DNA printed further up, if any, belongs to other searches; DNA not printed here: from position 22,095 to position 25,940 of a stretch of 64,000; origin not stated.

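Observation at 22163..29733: Tandem paralogous SWIM-zinc-finger SNF2 helicases driven by a textbook sigma70 promoter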

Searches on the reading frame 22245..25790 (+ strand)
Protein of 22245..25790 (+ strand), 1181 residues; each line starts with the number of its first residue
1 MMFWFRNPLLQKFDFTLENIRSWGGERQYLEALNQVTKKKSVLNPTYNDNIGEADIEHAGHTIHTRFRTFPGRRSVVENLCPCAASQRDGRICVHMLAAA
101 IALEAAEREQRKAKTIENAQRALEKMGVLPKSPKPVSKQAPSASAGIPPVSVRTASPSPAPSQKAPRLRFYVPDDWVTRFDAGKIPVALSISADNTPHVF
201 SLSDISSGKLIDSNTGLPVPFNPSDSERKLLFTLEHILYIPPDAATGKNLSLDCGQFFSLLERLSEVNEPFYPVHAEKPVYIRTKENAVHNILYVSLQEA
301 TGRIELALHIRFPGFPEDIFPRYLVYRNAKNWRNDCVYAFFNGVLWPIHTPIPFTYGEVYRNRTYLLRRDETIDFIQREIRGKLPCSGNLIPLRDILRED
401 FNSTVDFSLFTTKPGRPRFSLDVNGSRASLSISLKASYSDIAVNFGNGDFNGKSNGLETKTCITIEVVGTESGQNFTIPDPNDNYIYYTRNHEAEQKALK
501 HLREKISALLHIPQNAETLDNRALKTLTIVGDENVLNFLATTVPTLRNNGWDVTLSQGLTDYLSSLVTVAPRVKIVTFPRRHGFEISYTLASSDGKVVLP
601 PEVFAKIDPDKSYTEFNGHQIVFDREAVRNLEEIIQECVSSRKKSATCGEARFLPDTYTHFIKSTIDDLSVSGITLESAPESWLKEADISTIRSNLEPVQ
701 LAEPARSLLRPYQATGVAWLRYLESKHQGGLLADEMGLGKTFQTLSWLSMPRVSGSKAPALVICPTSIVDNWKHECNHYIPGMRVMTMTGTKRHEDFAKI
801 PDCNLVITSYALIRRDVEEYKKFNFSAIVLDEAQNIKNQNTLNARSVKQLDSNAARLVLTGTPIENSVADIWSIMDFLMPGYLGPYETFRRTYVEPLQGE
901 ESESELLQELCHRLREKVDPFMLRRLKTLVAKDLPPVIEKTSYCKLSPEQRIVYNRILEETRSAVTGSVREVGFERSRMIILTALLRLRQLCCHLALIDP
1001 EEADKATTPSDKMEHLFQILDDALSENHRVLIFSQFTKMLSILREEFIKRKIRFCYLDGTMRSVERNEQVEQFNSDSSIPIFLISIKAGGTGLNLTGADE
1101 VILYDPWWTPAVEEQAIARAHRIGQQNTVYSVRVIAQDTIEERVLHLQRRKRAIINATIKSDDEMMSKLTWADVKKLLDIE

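Call 3: search_protein_families(library=pfam, proteins=[window:22245-25790:+], max_evalue=0.01)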
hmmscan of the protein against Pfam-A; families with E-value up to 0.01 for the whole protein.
window:22245-25790:+ (1181 aa): 6 families
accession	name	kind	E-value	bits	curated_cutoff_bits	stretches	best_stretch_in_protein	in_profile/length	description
PF00176.29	SNF2-rel_dom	-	1.6e-69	234.6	24.9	1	712-995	1-288/290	SNF2-related domain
PF00271.37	Helicase_C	-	3.5e-26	92.1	23.5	1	1012-1124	2-110/110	Helicase conserved C-terminal domain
PF04851.21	ResIII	-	1.1e-10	42.2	22.5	1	709-864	4-163/164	Type III restriction enzyme, res subunit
PF00270.35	DEAD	-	3.4e-06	27.3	26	1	735-868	22-164/167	DEAD/DEAH box helicase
PF13401.12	AAA_22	-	0.0081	16.9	27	0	811-863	73-124/130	AAA domain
PF04434.22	SWIM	-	0.0098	15.9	19.6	0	76-103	10-37/38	SWIM zinc finger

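Call 7: search_protein_families(library=ncbifam, proteins=[window:22245-25790:+], max_evalue=0.01)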
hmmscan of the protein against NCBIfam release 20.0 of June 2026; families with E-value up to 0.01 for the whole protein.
window:22245-25790:+ (1181 aa): 10 families
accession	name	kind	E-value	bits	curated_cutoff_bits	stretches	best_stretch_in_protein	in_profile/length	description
NF058637.1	helic_SCO1167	equivalog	1.7e-118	397.1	1200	1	668-1179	428-930/932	SCO1167/SCO6262 family helicase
NF053675.1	pilus_reg_Snf2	equivalog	6.9e-115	385.3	1100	1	532-1180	427-1028/1029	pilus expression-regulating Snf2 family helicase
NF041790.1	anti-phage_ZorD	equivalog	2.6e-65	221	1500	2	802-1131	703-1032/1035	type I Zorya anti-phage system protein ZorD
NF038318.1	DISARM_DrmD_b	equivalog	3.3e-30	104.9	950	2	724-923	43-250/868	DISARM system SNF2-like helicase DrmD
NF041062.1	DpdE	equivalog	7.7e-18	63.9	500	2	1004-1139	520-658/1048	protein DpdE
NF042964.1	phospholipD_antiphage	equivalog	3.3e-16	58.8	1100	2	727-879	249-426/895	phospholipase D-like domain-containing anti-phage protein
NF038317.1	DISARM_DrmD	equivalog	1.3e-15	56.8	610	1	1005-1145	479-636/1021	DISARM system SNF2-like helicase DrmD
NF003426.0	PRK04914.1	equivalog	4e-12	45.2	576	2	1006-1144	475-612/959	RNA polymerase-associated protein RapA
NF058636.1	helic_sll1366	equivalog_domain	7.5e-10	38.1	550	1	695-740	544-589/589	sll1366 family intein-prone helicase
NF008394.0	PRK11192.1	equivalog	9.3e-07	28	507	1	1010-1132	228-350/441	ATP-dependent RNA helicase SrmB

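Call 8: search_protein_families(library=padloc, proteins=[window:22245-25790:+], max_evalue=0.01)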
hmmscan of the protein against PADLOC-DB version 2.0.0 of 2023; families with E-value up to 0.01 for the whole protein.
window:22245-25790:+ (1181 aa): 38 families (the best 25 are shown)
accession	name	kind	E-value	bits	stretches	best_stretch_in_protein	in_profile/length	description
PDLC02842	DpdE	-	6.1e-128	426.2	1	699-1162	692-1156/1176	DpdE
PDLC00633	ZorD1|ZorD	-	1.8e-112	375.1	1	608-1162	354-888/908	"SWI2/SNF2 helicase, Mrr-like nuclease"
PDLC02849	DpdE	-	1.1e-98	329.5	1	665-1161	359-835/857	DpdE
PDLC02845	DpdE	-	5.6e-98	327.2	1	707-1164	842-1278/1293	DpdE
PDLC02850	DpdE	-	7e-98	326.9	1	666-1178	764-1260/1282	DpdE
PDLC02851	DpdE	-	3.4e-96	321.1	1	707-1178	596-1054/1055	DpdE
PDLC00631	ZorD1|ZorD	-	1.2e-94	316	1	709-1138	442-883/1071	"SWI2/SNF2 helicase, Mrr-like nuclease"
PDLC00629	ZorD1|ZorD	-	2.7e-89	298.4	1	693-1130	467-920/1012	"SWI2/SNF2 helicase, Mrr-like nuclease"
PDLC00634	ZorD1|ZorD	-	2.2e-82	275.4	1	694-1129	480-931/1208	"SWI2/SNF2 helicase, Mrr-like nuclease"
PDLC00632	ZorD1|ZorD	-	1.4e-79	266.3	2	802-1166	715-1087/1101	"SWI2/SNF2 helicase, Mrr-like nuclease"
PDLC00628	ZorD1|ZorD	-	8e-70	233.8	1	696-1141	500-950/1171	"SWI2/SNF2 helicase, Mrr-like nuclease"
PDLC00627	ZorD1|ZorD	-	6.7e-67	224.3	2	802-1130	606-956/1006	"SWI2/SNF2 helicase, Mrr-like nuclease"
PDLC02848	DpdE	-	1e-59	200.4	1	666-1050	316-686/856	DpdE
PDLC02854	DpdE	-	1.8e-54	183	1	708-1158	579-1061/1083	DpdE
PDLC00630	ZorD1|ZorD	-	4.2e-46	155.8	2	804-1130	269-614/817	"SWI2/SNF2 helicase, Mrr-like nuclease"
PDLC00659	HmaA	-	2.8e-14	49.9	1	1022-1147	507-634/1176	SNF2 helicase / DEAD-box helicase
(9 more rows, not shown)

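Call 9: search_solved_structures(query=window:22245-25790:+, max_evalue=0.001)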
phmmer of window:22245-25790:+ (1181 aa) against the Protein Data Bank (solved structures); distinct sequences matched with E-value up to 0.001: 88 (the best 60 are shown).
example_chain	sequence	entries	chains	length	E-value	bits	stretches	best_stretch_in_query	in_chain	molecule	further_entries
1z63_A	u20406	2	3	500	4.3e-94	319.5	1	699-1180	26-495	Helicase of the snf2/rad54 family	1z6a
6jyl_K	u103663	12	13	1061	1.1e-79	271.8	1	706-1163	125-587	ISWI chromatin-remodeling complex ATPase ISW1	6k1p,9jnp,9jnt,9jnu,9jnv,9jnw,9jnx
7x3t_V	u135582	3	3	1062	1.1e-79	271.8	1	706-1163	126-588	ISWI chromatin-remodeling complex ATPase ISW1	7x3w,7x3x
9lj2_K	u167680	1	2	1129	1.2e-79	271.6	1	706-1163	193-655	ISWI chromatin-remodeling complex ATPase ISW1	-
6igm_H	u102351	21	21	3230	4.6e-79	269.7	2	705-1003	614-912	Helicase SRCAP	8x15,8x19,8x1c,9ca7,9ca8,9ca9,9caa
6iro_L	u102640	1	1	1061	8.2e-79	268.9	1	706-1163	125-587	ISWI chromatin-remodeling complex ATPase ISW1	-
6pwf_K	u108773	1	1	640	8.5e-79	268.8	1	705-1161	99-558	chromatin remodeling factor ISWI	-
5jxr_A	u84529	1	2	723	1.9e-77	264.4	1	707-1159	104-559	Chromatin-remodeling complex ATPase-like protein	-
6ne3_W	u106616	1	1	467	2.1e-76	260.9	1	708-1151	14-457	SWI/SNF-related matrix-associated actin-dependent regulator of chromatin subfamily A membe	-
7z8s_E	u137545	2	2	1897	2.1e-76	260.9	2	695-999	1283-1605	Helicase-like protein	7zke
7zb5_E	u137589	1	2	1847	2.4e-76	260.7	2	695-999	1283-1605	Helicase-like protein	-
7z7n_E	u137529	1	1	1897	5.3e-76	259.6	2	695-999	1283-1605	Helicase-like protein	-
6g7e_B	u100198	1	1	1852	6.1e-76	259.4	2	695-999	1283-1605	Helicase-like protein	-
8v4y_W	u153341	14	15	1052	1.4e-75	258.2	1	708-1154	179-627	SWI/SNF-related matrix-associated actin-dependent regulator of chromatin subfamily A membe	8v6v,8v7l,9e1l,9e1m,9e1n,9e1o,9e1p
6gej_M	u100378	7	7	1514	1.5e-75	258.1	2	700-999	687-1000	Helicase SWR1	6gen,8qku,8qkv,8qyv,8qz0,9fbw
7otq_K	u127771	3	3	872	9.4e-70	238.9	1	709-1160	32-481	Chromodomain-helicase-DNA-binding protein 1-like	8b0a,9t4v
7epu_B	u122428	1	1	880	9.6e-70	238.9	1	709-1160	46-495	Chromodomain-helicase-DNA-binding protein 1-like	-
7enn_K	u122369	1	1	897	1e-69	238.8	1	709-1160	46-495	Chromodomain-helicase-DNA-binding protein 1-like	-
6ftx_W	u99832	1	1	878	2e-63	218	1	707-1160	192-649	Chromatin-remodeling ATPase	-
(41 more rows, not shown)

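Call 10: find_homologous_proteins(query=window:22245-25790:+, max_evalue=1e-20)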
Query window:22245-25790:+ (1181 aa): 106 proteins with E <= 1e-20 among 8000 candidates.
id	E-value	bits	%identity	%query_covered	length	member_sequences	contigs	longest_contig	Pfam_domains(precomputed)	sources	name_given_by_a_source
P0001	0.0e+0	2699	99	100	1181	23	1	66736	PF00270.36,PF00176.30,PF00271.38,PF04851.22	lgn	-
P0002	0.0e+0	1660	63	99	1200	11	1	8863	PF00270.36,PF00176.30,PF00271.38,PF04851.22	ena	-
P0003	0.0e+0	1419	55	99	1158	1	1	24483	PF00270.36,PF00176.30,PF00271.38,PF04851.22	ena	-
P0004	0.0e+0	1342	54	99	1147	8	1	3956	PF00176.30,PF00271.38,PF04851.22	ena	-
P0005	0.0e+0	1302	53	99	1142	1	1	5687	PF00176.30,PF00271.38,PF04851.22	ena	-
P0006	0.0e+0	1296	53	99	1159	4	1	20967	PF00176.30,PF00271.38,PF04851.22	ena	-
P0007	0.0e+0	1293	53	99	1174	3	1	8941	PF00270.36,PF00176.30,PF00271.38,PF04851.22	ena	-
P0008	0.0e+0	1273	52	99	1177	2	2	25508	PF00270.36,PF00176.30,PF00271.38,PF04851.22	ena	-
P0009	0.0e+0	1259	51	99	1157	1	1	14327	PF00176.30,PF00271.38,PF04851.22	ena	-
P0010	0.0e+0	1241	50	99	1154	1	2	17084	PF00176.30,PF00271.38,PF04851.22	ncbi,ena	-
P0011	0.0e+0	1240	51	99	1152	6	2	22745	PF00176.30,PF00271.38,PF04851.22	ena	-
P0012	0.0e+0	1233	50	99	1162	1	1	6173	PF00176.30,PF00271.38,PF04851.22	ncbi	-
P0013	0.0e+0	1211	49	99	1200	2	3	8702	PF00270.36,PF00176.30,PF00271.38,PF04851.22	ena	-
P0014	0.0e+0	1195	49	99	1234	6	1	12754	PF00176.30,PF00271.38,PF04851.22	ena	-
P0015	0.0e+0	1162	47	99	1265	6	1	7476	PF00176.30,PF00271.38,PF04851.22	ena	-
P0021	3.8e-197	676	35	99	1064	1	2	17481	PF00176.30,PF00271.38,PF08455.16,PF04851.22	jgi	-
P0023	1.9e-196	673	36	99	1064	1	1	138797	PF00176.30,PF00271.38,PF04851.22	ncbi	-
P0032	9.9e-128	446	43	44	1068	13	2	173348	PF00176.30,PF00271.38,PF08455.16,PF04851.22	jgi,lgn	jgi:non-specific serine/threonine protein kinase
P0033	4.9e-124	434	38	50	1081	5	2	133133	PF00176.30,PF11496.15,PF00271.38,PF08455.16,PF04434.23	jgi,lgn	-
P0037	2.1e-118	415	45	36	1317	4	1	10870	PF00176.30,PF00271.38,PF08455.16,PF04851.22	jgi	jgi:superfamily II DNA or RNA helicase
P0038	9.6e-118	413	44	40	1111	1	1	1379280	PF00176.30,PF00271.38,PF08455.16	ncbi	-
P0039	1.3e-117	412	44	36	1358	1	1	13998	PF00176.30,PF00271.38,PF08455.16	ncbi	-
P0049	1.7e-114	402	44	36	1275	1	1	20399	PF00176.30,PF00271.38,PF08455.16,PF04851.22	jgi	jgi:superfamily II DNA or RNA helicase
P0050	2.5e-114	402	43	35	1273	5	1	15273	PF00176.30,PF00271.38,PF08455.16,PF04851.22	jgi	jgi:superfamily II DNA or RNA helicase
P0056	9.9e-111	390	42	40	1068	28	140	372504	PF00176.30,PF00271.38,PF08455.16,PF04851.22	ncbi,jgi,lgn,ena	-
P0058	1.0e-100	356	42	40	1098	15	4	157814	PF00176.30,PF00271.38,PF08455.16,PF04434.23,PF04851.22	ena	-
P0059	2.1e-100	355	39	41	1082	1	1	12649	PF00176.30,PF00271.38,PF08455.16,PF04434.23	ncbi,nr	ncbi:MAG: DEAD/DEAH box helicase family protein [Clostridiales bacterium]|nr:DEAD/DEAH box helicase 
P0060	9.1e-100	353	41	40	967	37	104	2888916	PF00176.30,PF00271.38,PF08455.16,PF04851.22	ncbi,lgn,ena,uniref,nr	ncbi:MAG: DEAD/DEAH box helicase [Christensenellales bacterium]|uniref:DEAD/DEAH box helicase n=1 Ta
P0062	1.5e-95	339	39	40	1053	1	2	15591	PF00176.30,PF18766.8,PF00271.38,PF08455.16,PF04851.22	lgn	-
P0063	2.2e-94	335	39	40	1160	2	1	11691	PF00176.30,PF00271.38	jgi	jgi:hypothetical protein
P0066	8.2e-93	330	38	42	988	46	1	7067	PF00176.30,PF00271.38,PF08455.16,PF04851.22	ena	-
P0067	1.1e-92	330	41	40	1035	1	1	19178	PF00176.30,PF00271.38,PF08455.16,PF04851.22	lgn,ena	-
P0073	2.9e-79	285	34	43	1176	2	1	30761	PF00270.36,PF00176.30,PF12419.14,PF26921.1,PF00271.38,PF04434.23,PF04851.22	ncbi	-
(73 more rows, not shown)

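Call 11: find_related_loci(query=window:22245-25790:+, collection=genome_contigs, flank=10000)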
Query window:22245-25790:+ (1181 aa) in genome_contigs; peptide patterns used: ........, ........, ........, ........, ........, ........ (x = any residue, [..] = any of these).
37 stretches matched a pattern; 1 encode a relative of the query (tblastn E <= 1e-3); 1 distinct loci.
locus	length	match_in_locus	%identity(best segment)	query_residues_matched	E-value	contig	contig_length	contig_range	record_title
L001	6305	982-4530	93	2-1181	0e+0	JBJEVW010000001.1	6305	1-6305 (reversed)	MAG: Kiritimatiellia bacterium isolate PUUB37_bin.017 NODE_10079_length_6305_cov_4.563680, whole genome shotgun sequence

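Call 12: find_encoding_contigs(protein=P0003, flank=10000, max_places=2)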
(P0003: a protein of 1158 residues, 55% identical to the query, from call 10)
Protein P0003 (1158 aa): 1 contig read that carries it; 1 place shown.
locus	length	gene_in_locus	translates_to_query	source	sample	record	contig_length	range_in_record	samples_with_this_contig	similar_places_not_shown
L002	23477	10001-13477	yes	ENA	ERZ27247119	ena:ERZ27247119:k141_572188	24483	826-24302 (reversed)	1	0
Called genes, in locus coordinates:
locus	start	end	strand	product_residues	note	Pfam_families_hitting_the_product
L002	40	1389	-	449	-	PF02878:PGM_PMM_I, PF02879:PGM_PMM_II, PF02880:PGM_PMM_III, PF00408:PGM_PMM_IV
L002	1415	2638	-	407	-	PF13243:SQHop_cyclase_C (faint)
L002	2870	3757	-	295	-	PF00288:GHMP_kinases_N, PF08544:GHMP_kinases_C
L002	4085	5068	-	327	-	-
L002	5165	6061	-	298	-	-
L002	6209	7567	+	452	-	PF13560:HTH_31, PF01381:HTH_3, PF13443:HTH_26 (weak), PF06114:Peptidase_M78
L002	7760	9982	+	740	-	PF00999:Na_H_Exchanger, PF00359:PTS_EIIA_2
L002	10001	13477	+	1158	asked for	PF00176:SNF2-rel_dom, PF00270:DEAD (weak), PF04851:ResIII, PF00271:Helicase_C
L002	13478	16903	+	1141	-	PF00176:SNF2-rel_dom, PF04851:ResIII (weak), PF00271:Helicase_C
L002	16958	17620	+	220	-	-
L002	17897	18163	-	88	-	PF13597:NRDD (weak)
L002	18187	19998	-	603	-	PF00753:Lactamase_B (weak), PF19583:ODP, PF12724:Flavodoxin_5 (weak), PF01613:Flavin_Reduct, PF21349:RUBY_RBDX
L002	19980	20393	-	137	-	PF01475:FUR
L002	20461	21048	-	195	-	PF21349:RUBY_RBDX, PF00210:Ferritin (faint), PF02915:Rubrerythrin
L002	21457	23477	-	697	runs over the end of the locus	-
